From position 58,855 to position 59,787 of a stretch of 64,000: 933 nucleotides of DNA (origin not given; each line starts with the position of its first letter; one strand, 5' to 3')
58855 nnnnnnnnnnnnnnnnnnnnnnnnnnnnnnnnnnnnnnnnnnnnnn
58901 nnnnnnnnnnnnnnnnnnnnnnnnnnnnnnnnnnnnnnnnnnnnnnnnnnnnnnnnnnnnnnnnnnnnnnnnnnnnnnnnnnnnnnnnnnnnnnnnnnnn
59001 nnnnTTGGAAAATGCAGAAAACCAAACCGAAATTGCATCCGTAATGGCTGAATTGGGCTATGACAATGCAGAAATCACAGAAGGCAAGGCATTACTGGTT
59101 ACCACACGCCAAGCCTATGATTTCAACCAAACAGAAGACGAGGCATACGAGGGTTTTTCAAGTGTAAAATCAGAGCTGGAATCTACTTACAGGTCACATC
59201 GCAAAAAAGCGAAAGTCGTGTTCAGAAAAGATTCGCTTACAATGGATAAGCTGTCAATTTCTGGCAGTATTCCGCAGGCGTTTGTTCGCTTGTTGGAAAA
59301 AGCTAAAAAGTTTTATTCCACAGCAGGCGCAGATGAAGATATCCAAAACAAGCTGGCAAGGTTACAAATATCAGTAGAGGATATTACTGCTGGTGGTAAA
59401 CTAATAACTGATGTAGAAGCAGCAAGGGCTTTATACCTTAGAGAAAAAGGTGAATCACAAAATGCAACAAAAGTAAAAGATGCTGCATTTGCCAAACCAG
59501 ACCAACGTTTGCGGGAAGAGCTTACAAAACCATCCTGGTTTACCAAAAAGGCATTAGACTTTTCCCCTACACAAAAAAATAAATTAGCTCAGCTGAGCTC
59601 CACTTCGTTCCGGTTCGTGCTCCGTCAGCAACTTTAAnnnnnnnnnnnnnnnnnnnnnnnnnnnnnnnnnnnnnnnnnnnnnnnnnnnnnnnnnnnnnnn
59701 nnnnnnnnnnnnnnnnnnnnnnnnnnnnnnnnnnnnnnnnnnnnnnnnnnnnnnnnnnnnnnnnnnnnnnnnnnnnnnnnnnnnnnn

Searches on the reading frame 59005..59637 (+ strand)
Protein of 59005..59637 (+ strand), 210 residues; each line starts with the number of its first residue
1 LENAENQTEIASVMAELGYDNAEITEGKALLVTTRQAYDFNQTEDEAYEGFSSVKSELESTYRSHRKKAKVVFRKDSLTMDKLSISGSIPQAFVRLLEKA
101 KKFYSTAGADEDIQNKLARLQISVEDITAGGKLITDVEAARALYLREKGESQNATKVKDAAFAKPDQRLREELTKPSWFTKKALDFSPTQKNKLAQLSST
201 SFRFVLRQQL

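Call 17: find_encoding_contigs(protein=window:59005-59637:+, flank=6000, max_places=6)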
Protein window:59005-59637:+ (210 aa): no gene with exactly this product is on record in the collection.
